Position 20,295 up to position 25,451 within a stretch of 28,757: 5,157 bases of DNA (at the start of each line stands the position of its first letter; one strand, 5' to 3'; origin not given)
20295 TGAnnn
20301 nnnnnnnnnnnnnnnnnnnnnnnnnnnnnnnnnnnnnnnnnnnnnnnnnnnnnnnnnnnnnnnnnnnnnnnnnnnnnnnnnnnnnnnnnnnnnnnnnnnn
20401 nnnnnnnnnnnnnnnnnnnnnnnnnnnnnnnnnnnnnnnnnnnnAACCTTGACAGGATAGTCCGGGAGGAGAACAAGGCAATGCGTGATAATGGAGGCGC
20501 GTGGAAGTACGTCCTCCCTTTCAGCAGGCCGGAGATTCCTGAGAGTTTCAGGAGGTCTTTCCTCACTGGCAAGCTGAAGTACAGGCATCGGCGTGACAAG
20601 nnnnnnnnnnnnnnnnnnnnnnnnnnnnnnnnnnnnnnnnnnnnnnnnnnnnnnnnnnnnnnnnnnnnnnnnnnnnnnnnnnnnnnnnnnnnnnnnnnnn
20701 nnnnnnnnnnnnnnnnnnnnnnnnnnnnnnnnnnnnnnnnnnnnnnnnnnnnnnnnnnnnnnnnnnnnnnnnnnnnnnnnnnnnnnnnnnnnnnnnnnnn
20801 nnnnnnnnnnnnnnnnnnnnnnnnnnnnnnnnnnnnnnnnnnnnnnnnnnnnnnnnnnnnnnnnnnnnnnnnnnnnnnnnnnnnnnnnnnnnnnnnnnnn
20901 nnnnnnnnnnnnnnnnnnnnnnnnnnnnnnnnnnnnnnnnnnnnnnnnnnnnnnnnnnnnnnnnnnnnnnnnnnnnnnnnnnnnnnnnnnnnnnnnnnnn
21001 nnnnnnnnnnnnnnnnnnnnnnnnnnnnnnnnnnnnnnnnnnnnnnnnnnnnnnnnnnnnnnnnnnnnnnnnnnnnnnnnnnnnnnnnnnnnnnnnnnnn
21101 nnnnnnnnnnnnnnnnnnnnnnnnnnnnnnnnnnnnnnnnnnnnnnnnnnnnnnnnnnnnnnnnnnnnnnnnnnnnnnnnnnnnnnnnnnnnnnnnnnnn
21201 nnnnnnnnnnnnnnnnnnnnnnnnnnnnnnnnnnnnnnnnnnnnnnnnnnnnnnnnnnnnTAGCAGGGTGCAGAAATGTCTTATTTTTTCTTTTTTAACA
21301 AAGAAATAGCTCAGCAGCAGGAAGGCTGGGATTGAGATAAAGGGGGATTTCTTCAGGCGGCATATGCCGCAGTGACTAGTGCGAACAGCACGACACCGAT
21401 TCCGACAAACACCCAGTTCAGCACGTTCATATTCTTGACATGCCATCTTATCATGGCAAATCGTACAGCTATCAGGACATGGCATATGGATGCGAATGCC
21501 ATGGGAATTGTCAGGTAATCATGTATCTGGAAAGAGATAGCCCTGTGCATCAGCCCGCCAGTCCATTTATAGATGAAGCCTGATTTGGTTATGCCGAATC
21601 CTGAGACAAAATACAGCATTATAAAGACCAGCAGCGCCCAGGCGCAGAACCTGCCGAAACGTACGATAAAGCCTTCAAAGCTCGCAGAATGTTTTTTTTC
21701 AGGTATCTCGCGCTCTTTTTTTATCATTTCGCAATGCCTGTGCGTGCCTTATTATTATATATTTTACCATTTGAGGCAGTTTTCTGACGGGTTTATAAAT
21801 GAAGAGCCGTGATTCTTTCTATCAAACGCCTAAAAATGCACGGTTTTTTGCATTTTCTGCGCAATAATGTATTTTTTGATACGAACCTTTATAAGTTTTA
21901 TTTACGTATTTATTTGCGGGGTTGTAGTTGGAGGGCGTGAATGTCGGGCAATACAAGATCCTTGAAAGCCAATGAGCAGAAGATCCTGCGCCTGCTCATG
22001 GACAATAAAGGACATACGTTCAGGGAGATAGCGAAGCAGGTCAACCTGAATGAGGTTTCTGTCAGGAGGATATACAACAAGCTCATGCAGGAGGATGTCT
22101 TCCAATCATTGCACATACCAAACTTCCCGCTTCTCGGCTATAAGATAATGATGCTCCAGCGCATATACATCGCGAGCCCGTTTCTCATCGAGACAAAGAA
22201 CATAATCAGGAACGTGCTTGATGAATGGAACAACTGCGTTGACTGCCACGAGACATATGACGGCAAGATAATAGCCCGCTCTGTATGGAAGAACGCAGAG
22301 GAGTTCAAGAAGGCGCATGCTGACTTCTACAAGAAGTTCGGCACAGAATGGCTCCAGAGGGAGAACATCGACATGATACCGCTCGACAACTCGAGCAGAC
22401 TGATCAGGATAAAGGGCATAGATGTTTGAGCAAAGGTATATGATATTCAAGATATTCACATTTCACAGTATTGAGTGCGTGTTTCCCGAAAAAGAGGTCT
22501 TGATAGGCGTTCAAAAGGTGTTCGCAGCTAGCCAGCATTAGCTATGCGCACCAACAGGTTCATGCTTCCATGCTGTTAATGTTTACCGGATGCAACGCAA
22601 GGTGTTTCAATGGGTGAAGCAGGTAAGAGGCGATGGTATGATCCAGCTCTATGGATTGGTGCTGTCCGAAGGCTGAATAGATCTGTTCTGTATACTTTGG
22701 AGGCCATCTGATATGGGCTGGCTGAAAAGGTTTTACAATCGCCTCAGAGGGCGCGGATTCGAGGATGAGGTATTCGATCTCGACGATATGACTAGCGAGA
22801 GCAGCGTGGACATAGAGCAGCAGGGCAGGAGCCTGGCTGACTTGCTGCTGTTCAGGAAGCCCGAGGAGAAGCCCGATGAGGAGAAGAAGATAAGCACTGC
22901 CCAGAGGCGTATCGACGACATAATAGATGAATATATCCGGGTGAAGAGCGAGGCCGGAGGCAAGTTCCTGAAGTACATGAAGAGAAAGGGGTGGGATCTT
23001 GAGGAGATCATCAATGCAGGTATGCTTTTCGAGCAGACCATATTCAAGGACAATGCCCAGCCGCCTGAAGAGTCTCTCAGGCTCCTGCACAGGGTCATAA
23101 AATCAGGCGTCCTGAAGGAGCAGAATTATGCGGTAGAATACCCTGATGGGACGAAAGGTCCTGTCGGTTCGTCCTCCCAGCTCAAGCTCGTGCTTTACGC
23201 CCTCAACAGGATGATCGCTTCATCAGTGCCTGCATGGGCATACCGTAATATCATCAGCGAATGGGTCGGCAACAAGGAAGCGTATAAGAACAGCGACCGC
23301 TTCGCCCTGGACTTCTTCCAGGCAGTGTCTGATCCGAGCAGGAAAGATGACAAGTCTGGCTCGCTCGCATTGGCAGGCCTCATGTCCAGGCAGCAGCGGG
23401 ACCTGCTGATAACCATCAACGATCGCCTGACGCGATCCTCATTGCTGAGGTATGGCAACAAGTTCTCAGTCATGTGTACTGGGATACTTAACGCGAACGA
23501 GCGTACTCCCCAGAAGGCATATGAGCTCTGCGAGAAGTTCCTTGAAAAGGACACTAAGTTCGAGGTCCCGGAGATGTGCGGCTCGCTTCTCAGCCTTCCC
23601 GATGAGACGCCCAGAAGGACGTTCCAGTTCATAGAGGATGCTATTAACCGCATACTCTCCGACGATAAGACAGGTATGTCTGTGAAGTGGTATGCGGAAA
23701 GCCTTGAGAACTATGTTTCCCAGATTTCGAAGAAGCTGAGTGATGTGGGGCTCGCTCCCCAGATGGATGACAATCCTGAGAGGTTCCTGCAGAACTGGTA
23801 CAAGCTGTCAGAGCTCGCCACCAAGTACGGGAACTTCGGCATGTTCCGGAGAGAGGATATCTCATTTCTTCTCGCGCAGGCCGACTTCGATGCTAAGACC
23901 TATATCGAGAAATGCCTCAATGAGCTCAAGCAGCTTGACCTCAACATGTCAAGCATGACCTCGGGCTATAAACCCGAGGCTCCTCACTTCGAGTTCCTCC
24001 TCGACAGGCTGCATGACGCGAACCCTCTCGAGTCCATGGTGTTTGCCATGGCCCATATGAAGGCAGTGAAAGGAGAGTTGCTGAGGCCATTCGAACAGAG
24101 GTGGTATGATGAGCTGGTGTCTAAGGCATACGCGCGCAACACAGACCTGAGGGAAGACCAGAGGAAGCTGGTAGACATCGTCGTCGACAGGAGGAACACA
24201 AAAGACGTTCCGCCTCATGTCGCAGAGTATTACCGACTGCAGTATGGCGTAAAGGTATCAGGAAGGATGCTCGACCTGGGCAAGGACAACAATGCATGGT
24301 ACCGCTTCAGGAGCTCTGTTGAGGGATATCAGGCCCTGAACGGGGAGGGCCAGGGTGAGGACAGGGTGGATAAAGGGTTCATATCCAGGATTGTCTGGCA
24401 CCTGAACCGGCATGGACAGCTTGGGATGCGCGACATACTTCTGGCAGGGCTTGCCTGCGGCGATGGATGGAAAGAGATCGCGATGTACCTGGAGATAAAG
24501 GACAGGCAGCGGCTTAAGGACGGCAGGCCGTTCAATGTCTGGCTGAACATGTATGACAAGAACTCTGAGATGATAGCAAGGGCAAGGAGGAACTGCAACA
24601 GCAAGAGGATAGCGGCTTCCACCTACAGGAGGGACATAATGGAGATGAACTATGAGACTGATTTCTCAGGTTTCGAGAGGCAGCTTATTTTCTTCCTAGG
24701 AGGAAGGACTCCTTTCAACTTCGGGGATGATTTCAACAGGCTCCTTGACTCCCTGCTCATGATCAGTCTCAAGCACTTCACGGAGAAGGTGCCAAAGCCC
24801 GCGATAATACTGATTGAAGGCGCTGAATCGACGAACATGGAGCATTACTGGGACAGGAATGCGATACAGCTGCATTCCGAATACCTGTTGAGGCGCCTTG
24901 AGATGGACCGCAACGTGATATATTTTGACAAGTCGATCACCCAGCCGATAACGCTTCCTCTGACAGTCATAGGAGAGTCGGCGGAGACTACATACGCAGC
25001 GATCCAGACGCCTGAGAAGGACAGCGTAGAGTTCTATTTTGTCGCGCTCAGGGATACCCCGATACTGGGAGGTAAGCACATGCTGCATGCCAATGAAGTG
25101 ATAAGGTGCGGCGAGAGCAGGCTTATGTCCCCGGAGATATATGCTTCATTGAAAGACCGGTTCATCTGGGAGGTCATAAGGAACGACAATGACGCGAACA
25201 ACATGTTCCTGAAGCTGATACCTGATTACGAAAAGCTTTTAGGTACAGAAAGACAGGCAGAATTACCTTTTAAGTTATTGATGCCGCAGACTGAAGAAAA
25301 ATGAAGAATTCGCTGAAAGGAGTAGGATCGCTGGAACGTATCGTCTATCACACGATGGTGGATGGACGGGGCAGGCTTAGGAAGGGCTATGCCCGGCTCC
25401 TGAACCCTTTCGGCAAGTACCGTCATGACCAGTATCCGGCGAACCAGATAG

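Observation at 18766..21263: Operon of an extracytoplasmic membrane-anchored transglutaminase-like protein and a cytoplasmic SPFH protein bearing an inserted tandem repeat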

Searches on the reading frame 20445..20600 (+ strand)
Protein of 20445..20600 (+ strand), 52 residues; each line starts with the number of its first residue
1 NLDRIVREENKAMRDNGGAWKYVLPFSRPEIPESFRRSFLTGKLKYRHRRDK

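Call 37: search_protein_families(library=pfam, alignment_id=A4, max_evalue=10)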
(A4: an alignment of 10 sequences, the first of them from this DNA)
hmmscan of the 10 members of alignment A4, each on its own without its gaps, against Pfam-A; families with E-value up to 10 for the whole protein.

A. member 1, seq(52 aa): 0 families

B. families by the number of members that match (of 10 scanned): 3 families
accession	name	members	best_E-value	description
PF11101.13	DUF2884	1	0.031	Protein of unknown function (DUF2884)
PF04369.19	Lactococcin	1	0.12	Lactococcin-like family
PF23818.1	Phage_tail_terminator_7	1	0.26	Bacteriophage Tail Tube Terminator Protein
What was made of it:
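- Tried and rejected: No Pfam family matched at E≤10 in more than one of ten copies (call 37).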

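Call 45: search_protein_representatives(alignment_id=A4)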
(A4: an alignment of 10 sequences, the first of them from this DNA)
Query: 10 sequences, 52 profile positions. Proteins with E-value up to 0.001 (for the whole library): 23; up to 1e-10: 6; up to 1e-30: 1. The best 23 are listed.
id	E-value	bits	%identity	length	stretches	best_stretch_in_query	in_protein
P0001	1.3e-52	191.0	-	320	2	1-52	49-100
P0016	1.4e-16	75.7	-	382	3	1-52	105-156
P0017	2.1e-16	75.1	-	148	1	1-52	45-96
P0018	5.6e-13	64.1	-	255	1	1-51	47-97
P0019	5.2e-12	61.0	-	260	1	1-52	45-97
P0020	3.6e-11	58.3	-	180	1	1-50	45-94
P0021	2.3e-10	55.7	-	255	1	1-52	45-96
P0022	2.4e-09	52.5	-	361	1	20-52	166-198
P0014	6.2e-09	51.2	-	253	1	14-52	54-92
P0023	7.8e-09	50.8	-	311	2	12-47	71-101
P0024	1.0e-08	50.5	-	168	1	2-52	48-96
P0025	2.2e-08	49.4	-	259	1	2-52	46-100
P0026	1.8e-07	46.5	-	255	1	1-52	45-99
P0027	2.0e-07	46.3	-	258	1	1-52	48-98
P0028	4.2e-07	45.3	-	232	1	2-52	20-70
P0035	4.1e-04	35.7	-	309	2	1-45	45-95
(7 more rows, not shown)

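Call 57: search_solved_structures(query=A4, max_evalue=10, show_alignments=3)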
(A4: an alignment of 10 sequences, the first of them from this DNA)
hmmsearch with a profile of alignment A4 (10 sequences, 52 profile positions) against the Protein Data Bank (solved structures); distinct sequences matched with E-value up to 10: 2.
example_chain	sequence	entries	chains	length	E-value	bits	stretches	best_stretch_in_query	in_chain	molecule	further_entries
5xip_A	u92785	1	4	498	0.62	12.7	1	23-45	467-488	Prolyl-tRNA synthetase, putative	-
9xy4_A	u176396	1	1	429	1.8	11.2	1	23-37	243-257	Inactive rhomboid protein 1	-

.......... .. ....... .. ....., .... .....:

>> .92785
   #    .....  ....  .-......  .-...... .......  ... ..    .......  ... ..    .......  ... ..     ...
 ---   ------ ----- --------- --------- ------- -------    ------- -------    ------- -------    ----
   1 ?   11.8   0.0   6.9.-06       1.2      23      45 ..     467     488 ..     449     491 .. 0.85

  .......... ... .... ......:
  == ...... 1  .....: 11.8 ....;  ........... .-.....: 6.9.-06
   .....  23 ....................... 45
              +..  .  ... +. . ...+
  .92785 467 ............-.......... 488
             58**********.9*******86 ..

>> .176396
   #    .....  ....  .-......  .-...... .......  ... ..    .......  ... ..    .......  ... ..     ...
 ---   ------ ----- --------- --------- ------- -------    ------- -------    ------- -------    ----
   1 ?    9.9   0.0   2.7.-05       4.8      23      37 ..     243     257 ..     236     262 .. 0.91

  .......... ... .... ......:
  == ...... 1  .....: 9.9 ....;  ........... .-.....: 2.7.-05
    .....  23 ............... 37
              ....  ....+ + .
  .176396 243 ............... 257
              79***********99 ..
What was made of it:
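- On Major vault protein repeat (Pfam Vault / ECOD 3529.1): No Pfam hit at E≤10 and no PDB hit to MVP at E≤10 (calls 37, 57).
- Tried and rejected: PDB gave only chance hits (call 57).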

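Call 81: find_encoding_contigs(protein=P0025, flank=6000, max_places=2)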
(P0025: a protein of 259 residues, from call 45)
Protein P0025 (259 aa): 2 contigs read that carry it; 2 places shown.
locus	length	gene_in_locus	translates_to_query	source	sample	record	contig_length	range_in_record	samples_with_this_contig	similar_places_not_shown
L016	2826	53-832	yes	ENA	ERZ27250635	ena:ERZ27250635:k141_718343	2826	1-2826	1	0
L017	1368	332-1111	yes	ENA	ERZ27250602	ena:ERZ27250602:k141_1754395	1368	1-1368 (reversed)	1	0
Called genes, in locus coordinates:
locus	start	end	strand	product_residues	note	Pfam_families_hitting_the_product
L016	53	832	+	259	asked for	PF01145:Band_7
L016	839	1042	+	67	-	-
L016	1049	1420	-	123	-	PF01192:RNA_pol_Rpb6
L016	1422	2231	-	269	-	PF01138:RNase_PH, PF03725:RNase_PH_C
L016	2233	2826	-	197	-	?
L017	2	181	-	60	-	?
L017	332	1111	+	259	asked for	PF01145:Band_7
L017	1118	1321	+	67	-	-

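Call 82: find_encoding_contigs(protein=P0035, flank=6000, max_places=2)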
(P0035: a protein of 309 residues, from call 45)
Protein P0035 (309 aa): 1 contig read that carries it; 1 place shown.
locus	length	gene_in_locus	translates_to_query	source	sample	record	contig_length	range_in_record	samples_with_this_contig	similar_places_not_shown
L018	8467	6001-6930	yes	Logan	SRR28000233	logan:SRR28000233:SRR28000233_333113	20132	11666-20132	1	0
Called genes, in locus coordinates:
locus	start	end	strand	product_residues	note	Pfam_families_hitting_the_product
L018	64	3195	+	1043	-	PF00133:tRNA-synt_1, PF01921:tRNA-synt_1f (faint), PF09334:tRNA-synt_1g, PF01406:tRNA-synt_1e (weak), PF08264:Anticodon_1, PF19302:DUF5915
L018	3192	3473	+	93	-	PF21473:OB_Ssb-like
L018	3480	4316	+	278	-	-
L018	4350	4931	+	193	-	-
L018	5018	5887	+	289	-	PF01145:Band_7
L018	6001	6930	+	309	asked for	PF01145:Band_7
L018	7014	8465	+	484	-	?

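Call 83: find_encoding_contigs(protein=P0021, flank=6000, max_places=2)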
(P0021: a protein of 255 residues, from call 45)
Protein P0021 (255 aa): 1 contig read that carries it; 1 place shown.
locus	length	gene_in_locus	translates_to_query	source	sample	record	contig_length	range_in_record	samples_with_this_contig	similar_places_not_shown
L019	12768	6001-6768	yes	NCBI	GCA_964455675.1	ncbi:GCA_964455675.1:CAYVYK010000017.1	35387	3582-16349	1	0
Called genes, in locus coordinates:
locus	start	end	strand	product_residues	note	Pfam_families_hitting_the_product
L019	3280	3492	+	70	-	-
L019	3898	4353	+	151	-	-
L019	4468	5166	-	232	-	PF01844:HNH (faint)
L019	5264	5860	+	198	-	-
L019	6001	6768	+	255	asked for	PF01145:Band_7 (faint)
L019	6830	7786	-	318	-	-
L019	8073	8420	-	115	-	-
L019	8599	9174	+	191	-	PF00160:Pro_isomerase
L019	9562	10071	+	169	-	PF13489:Methyltransf_23, PF01209:Ubie_methyltran (weak), PF01135:PCMT (faint), PF01728:FtsJ, PF13847:Methyltransf_31, PF08241:Methyltransf_11, PF08242:Methyltransf_12, PF13649:Methyltransf_25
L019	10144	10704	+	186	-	PF13412:HTH_24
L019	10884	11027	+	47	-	-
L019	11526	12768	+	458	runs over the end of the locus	PF02386:TrkH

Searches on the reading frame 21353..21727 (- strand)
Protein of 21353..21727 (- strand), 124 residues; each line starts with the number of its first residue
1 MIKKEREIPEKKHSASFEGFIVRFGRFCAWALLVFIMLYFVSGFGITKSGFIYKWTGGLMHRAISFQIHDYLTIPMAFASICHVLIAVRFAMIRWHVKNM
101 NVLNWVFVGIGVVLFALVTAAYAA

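Call 3: search_protein_families(library=pfam, proteins=[window:21353-21727:-], max_evalue=0.1)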
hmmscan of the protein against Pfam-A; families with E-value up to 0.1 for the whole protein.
window:21353-21727:- (124 aa): 1 family
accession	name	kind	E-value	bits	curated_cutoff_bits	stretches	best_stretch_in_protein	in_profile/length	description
PF12459.13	DltX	-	0.075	13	25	0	32-53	18-40/43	D-Ala-teichoic acid biosynthesis protein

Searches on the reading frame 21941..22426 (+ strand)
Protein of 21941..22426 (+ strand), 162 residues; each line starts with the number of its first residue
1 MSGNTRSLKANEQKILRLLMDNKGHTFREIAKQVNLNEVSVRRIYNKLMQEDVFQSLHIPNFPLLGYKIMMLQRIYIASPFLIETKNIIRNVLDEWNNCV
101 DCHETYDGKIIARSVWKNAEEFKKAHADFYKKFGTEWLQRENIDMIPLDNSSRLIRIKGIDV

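Call 3: search_protein_families(library=pfam, proteins=[window:21941-22426:+], max_evalue=0.1)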
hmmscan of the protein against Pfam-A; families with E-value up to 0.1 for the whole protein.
window:21941-22426:+ (162 aa): 17 families
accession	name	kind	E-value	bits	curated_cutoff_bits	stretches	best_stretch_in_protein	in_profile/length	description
PF13412.12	HTH_24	-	8.3e-08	32.1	21.9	1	10-53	3-46/48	Winged helix-turn-helix DNA-binding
PF04545.22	Sigma70_r4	-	0.00012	22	24.1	1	7-47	4-43/50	Sigma-70, region 4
PF13542.12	HTH_Tnp_ISL3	-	0.00053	19.9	27.4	1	12-47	17-49/51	Helix-turn-helix domain of transposase family ISL3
PF13404.12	HTH_AsnC-type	-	0.0012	19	27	1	13-48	6-41/42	AsnC-type helix-turn-helix domain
PF01047.28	MarR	-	0.0029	17.9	24.6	1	10-53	3-46/59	MarR family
PF13384.12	HTH_23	-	0.0044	17.2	24.6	1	13-48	8-41/50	Homeodomain-like domain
PF01978.25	TrmB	-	0.0053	17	25.6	1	8-53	6-51/68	Sugar-specific transcriptional regulator TrmB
PF08279.18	HTH_11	-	0.016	15.5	25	1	12-43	2-34/55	HTH domain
PF09339.16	HTH_IclR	-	0.028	14.6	22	1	15-51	8-45/52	IclR helix-turn-helix domain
PF08784.17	RPA_C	-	0.036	15.2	22.6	1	4-51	45-96/106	Replication protein A C terminal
PF02082.26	Rrf2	-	0.046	14.3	30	0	22-56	21-55/132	Iron-dependent Transcriptional regulator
PF15978.11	TnsD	-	0.054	13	32.4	0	16-51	191-226/355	Tn7-like transposition protein D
PF11242.13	DUF2774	-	0.069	13.8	29.2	0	19-49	8-38/63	Protein of unknown function (DUF2774)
PF08281.18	Sigma70_r4_2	-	0.069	13.3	25.7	0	18-43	20-45/54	Sigma-70, region 4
PF13518.12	HTH_28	-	0.077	13.5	25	0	14-47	4-35/52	Helix-turn-helix domain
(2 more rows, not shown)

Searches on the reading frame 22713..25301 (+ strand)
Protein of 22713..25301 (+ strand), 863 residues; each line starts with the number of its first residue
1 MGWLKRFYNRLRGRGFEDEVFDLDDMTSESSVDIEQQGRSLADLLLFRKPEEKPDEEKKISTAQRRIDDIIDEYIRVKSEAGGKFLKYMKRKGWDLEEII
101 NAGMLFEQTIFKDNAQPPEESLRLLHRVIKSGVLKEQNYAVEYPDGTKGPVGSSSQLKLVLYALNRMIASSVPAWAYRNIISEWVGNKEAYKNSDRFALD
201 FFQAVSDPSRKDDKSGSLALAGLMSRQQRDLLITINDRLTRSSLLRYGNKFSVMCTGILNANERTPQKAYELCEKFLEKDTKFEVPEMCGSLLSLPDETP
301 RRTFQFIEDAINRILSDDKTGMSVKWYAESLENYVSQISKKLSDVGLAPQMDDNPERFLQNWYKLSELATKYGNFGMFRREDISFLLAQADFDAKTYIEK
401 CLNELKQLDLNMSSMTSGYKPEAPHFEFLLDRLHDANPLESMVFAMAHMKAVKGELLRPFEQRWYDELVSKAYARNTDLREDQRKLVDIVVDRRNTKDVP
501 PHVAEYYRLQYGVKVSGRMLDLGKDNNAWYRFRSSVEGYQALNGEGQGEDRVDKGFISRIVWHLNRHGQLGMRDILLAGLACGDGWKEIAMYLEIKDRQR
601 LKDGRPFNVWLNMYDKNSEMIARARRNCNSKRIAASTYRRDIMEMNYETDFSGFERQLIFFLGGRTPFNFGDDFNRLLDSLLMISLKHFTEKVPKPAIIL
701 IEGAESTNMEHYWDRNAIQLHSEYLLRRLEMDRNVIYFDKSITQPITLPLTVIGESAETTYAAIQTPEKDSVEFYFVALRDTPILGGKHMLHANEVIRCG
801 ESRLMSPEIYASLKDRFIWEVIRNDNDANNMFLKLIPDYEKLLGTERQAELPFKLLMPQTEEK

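Call 3: search_protein_families(library=pfam, proteins=[window:22713-25301:+], max_evalue=0.1)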
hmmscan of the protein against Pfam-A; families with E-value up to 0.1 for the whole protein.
window:22713-25301:+ (863 aa): 0 families

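Call 7: search_protein_families(library=ncbifam, proteins=[window:22713-25301:+], max_evalue=0.01)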
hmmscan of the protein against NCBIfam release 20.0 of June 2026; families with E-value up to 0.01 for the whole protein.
window:22713-25301:+ (863 aa): 0 families

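Call 8: search_protein_families(library=padloc, proteins=[window:22713-25301:+], max_evalue=0.01)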
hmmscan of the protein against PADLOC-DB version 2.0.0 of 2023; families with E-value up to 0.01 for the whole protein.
window:22713-25301:+ (863 aa): 0 families

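Call 9: search_protein_families(library=phrogs, proteins=[window:22713-25301:+], max_evalue=0.01)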
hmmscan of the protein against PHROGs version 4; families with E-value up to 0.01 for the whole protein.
window:22713-25301:+ (863 aa): 0 families

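Call 91: search_solved_structures(query=window:22713-25301:+, max_evalue=0.01)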
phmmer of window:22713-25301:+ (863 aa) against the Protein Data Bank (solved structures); distinct sequences matched with E-value up to 0.01: 0.
